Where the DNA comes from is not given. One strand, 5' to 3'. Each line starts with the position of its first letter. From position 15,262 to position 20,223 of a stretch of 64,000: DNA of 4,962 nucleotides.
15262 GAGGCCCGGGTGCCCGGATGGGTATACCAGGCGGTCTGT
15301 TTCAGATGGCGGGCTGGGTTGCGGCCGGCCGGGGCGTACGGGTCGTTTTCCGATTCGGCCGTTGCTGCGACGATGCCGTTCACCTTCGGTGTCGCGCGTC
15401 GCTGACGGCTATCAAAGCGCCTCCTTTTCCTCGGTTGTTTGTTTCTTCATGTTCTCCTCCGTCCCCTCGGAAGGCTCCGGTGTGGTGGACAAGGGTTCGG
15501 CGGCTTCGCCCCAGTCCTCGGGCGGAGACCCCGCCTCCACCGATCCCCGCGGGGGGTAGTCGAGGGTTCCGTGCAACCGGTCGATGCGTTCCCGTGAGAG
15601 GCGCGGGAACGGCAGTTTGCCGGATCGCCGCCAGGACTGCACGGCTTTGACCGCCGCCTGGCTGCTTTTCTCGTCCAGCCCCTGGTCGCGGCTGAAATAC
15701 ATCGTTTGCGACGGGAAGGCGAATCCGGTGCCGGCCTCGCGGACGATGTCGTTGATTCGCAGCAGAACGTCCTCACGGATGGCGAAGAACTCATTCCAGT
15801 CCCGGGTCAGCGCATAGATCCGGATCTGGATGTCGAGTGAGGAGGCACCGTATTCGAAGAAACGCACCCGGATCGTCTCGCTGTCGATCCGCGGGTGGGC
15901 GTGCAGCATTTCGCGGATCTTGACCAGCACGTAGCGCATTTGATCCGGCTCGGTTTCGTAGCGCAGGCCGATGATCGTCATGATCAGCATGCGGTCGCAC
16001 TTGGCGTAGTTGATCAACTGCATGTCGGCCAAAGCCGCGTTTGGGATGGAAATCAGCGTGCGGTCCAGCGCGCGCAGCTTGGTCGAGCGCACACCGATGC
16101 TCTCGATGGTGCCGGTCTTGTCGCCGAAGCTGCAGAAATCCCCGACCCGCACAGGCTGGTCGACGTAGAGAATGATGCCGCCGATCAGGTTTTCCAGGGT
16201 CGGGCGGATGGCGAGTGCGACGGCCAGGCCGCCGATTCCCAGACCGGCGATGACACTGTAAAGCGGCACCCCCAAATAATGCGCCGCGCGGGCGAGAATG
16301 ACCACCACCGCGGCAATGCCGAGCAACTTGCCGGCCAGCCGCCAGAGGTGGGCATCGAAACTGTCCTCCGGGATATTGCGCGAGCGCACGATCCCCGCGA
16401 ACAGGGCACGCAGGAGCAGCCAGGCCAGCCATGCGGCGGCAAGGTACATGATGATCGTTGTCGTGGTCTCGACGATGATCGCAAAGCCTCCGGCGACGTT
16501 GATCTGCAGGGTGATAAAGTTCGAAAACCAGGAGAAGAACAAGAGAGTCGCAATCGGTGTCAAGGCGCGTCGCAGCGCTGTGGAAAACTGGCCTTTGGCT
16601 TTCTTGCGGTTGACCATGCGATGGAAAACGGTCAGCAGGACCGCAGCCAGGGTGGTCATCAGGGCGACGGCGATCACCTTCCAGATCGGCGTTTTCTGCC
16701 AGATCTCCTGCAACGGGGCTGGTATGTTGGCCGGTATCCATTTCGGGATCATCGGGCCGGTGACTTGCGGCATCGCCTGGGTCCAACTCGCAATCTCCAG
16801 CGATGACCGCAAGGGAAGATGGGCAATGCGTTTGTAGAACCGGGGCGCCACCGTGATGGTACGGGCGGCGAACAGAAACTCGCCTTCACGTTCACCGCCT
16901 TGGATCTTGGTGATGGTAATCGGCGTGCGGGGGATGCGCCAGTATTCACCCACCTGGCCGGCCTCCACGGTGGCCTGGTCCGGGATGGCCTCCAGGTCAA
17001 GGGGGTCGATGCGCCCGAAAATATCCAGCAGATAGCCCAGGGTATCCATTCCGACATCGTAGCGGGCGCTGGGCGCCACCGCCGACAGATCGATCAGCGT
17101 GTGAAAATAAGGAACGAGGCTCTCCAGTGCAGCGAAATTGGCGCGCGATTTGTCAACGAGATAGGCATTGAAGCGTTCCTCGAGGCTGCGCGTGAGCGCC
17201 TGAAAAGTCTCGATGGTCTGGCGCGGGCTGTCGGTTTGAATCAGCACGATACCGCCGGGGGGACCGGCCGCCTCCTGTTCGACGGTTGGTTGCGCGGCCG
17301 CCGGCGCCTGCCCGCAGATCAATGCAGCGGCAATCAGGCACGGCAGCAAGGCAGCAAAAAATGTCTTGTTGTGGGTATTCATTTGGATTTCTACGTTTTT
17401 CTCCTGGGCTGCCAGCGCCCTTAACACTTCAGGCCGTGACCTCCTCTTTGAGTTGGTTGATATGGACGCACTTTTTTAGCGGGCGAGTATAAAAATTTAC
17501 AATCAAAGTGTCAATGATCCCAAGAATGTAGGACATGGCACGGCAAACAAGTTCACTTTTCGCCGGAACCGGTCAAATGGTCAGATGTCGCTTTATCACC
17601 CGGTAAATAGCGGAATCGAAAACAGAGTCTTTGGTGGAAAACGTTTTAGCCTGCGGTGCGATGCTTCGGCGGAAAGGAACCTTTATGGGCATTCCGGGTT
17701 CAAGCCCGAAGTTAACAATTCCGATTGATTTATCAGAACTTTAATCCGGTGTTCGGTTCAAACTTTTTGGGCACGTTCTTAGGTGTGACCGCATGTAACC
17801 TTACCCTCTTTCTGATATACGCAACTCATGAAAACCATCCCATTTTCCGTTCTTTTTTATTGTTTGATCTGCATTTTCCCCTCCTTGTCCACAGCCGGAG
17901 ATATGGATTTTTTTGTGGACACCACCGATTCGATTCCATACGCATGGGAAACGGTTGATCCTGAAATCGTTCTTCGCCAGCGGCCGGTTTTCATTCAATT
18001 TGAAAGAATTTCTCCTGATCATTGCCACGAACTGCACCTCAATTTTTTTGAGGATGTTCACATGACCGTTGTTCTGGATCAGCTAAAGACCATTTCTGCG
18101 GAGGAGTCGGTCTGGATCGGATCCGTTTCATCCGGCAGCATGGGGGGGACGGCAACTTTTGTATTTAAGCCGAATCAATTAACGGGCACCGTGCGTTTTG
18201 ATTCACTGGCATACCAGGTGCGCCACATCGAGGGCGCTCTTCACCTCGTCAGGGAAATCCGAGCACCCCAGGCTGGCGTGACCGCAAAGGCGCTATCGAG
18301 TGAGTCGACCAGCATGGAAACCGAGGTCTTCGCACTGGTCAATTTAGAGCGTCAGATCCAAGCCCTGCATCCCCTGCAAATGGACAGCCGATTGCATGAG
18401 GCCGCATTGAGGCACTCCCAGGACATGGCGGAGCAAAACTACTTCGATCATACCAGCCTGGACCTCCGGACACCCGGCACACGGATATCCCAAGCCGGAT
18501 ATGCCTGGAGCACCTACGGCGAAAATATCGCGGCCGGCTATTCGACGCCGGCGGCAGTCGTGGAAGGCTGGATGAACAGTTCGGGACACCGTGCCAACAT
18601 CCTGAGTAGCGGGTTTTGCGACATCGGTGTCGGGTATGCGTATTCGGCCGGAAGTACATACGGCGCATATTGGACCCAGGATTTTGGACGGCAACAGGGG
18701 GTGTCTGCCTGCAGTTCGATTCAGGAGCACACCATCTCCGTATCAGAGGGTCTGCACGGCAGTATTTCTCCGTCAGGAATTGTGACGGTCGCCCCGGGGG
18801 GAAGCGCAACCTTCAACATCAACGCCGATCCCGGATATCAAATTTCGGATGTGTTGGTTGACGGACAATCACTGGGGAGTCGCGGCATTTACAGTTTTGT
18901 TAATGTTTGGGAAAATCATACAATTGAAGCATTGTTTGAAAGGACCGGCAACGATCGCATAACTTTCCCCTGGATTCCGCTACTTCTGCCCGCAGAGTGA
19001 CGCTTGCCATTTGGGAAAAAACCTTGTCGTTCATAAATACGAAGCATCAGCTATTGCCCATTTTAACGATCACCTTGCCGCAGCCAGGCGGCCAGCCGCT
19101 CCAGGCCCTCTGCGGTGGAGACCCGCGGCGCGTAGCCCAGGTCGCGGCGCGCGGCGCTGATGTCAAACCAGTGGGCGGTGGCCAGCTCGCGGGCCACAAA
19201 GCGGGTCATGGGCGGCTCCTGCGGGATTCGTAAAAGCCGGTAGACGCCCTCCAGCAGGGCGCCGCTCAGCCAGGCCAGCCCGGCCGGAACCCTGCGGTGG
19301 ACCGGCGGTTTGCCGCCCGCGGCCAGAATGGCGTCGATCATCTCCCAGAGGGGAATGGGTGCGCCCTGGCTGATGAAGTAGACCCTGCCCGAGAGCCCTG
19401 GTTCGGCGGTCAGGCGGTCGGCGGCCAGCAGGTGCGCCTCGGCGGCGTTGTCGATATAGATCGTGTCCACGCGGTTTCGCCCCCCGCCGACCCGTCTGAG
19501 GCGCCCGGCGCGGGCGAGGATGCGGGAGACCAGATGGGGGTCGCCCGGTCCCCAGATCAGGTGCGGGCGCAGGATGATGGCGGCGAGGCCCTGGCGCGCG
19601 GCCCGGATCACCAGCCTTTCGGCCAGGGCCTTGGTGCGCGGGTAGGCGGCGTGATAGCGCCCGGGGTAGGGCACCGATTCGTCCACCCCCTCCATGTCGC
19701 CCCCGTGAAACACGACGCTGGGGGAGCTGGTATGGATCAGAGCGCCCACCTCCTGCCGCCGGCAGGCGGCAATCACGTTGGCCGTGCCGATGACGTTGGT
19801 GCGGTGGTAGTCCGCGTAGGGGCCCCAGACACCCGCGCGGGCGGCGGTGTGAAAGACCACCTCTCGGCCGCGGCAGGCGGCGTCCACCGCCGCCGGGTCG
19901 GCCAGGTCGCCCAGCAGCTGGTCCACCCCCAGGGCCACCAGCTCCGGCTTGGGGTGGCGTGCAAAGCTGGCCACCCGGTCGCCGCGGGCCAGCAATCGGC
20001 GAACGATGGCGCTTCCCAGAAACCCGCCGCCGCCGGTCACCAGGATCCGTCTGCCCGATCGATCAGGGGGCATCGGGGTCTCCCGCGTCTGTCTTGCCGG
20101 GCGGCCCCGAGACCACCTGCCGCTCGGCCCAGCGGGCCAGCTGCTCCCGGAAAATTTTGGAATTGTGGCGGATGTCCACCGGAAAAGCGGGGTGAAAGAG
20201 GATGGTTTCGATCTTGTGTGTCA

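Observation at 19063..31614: PUFA-synthase-type PKS physically joined to an oleABCD head-to-head hydrocarbon operon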

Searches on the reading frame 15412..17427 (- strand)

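Call 7: search_protein_families(library=pfam, proteins=[window:15412-17427:-])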
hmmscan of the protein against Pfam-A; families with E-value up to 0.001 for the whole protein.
window:15412-17427:- (671 aa): 2 families
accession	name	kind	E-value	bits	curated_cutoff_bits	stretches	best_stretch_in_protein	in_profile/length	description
PF00924.24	MS_channel_2nd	-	4e-18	65.7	20.2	1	411-475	3-67/68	Mechanosensitive ion channel, beta-domain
PF21082.3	MS_channel_3rd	-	7.8e-15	55.5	21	1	484-566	3-85/88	Mechanosensitive ion channel MscS, C-terminal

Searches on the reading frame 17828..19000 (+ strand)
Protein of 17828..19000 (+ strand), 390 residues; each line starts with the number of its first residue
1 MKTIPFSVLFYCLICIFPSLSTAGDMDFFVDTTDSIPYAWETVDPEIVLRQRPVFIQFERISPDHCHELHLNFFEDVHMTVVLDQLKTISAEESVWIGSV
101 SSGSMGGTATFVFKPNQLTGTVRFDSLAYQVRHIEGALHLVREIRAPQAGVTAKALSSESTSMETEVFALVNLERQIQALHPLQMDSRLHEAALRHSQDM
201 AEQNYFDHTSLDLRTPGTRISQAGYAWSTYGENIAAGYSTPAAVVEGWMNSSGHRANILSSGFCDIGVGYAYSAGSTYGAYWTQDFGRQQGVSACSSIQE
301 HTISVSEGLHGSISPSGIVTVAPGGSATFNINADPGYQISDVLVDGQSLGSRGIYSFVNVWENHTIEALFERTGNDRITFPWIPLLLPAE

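Call 7: search_protein_families(library=pfam, proteins=[window:17828-19000:+])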
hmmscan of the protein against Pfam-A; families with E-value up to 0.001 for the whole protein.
window:17828-19000:+ (390 aa): 1 family
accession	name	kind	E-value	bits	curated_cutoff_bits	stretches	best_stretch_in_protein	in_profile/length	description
PF00188.32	CAP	-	4.3e-22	79.6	21.1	1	169-286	2-117/117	Cysteine-rich secretory protein family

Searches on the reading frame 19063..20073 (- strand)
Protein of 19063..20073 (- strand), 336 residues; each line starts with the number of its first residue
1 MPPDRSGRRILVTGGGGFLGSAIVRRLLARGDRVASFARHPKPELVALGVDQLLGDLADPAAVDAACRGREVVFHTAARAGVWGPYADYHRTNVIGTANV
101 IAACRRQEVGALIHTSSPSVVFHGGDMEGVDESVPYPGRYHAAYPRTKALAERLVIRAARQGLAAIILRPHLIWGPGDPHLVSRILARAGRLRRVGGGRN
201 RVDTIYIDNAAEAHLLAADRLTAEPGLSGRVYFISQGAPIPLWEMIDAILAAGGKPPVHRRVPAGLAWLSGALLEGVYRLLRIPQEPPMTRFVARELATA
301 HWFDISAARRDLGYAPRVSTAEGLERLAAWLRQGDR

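Call 3: search_protein_families(library=pfam, proteins=[window:19063-20073:-])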
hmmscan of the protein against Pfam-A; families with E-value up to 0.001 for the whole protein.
window:19063-20073:- (336 aa): 8 families
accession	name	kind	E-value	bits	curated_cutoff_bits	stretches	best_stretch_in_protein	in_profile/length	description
PF01073.25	3Beta_HSD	-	1.3e-47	162.6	22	1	11-251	1-266/280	3-beta hydroxysteroid dehydrogenase/isomerase family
PF01370.27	Epimerase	-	4.3e-33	115.2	20.9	1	10-223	1-230/240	NAD dependent epimerase/dehydratase family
PF07993.18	NAD_binding_4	-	8.4e-20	71.4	20.1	1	66-180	85-212/258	Male sterility protein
PF13460.12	NAD_binding_10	-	4.1e-13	50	27.2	1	14-171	1-144/184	NAD(P)H-binding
PF16363.11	GDP_Man_Dehyd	-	1.5e-11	44.8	27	1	11-167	1-177/332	GDP-mannose 4,6 dehydratase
PF04321.23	RmlD_sub_bind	-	2.5e-11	43.6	27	1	9-192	2-170/287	RmlD substrate binding domain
PF02719.21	Polysacc_synt_2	-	1.2e-08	35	20.2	1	10-117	1-128/293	Polysaccharide biosynthesis protein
PF05368.20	NmrA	-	5.7e-05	23.3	27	1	9-78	4-78/298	NmrA-like family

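Call 4: search_protein_families(library=ncbifam, proteins=[window:19063-20073:-])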
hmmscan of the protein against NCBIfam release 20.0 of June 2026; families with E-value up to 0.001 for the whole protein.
window:19063-20073:- (336 aa): 33 families (the best 25 are shown)
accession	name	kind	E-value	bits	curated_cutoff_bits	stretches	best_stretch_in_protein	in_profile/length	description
NF042422.1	oxyalk_red_OleD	equivalog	2.3e-123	411.8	580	1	9-331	2-328/329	2-alkyl-3-oxoalkanoate reductase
NF042423.1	oxyalk_red_Shew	equivalog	2.3e-116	388.5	580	1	8-327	9-331/331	2-alkyl-3-oxoalkanoate reductase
TIGR03466.1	HpnA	hypoth_equivalog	2.1e-41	141.9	367.65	1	9-334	2-324/327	hopanoid-associated sugar epimerase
NF052578.1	StrlDmthSdmBMthl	equivalog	1.5e-27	97.2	600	1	11-332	4-323/328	sterol demethylase protein SdmB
TIGR04180.1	EDH_00030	hypoth_equivalog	4e-18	65.5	475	1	10-178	1-180/297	NAD-dependent 4,6-dehydratase LegB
TIGR01746.1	Thioester-redct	subfamily_domain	8.7e-18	64.7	213.35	1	72-249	91-277/371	thioester reductase domain-containing protein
TIGR01179.1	galE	equivalog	1.8e-14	53.3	262.3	1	9-169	1-172/332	UDP-glucose 4-epimerase GalE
NF004520.0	PRK05865.1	equivalog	6.9e-14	50.7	1509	1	9-189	2-144/854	sugar epimerase family protein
TIGR01181.1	dTDP_gluc_dehyt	equivalog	1.4e-12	47.4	365.1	1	9-333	1-313/321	dTDP-glucose 4,6-dehydratase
NF005539.0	PRK07201.1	equivalog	3.2e-11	42.7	549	1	10-175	3-179/657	SDR family oxidoreductase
NF043036.1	ErythonDh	equivalog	4.5e-11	42.5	325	1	9-179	2-186/321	D-erythronate dehydrogenase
TIGR02622.1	CDP_4_6_dhtase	equivalog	2e-10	40.3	278.45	1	7-118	4-130/352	CDP-glucose 4,6-dehydratase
NF058621.1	DiazavRedAvaA7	equivalog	6.3e-10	39.2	400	1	9-220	2-221/304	3-diazoavenalumate denitrifying reductase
NF007956.0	PRK10675.1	subfamily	1.2e-07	31.2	394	0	9-155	2-160/338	UDP-glucose 4-epimerase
TIGR01214.1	rmlD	equivalog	2.9e-07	29.9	224.05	1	9-175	1-152/285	dTDP-4-dehydrorhamnose reductase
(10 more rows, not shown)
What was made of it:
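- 19063..20073 (-): oleD (336 aa), NAD(P)H-dependent 2-alkyl-3-oxoalkanoate reductase by homology and context. The next family, HpnA, scores 142 bits (call 4).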
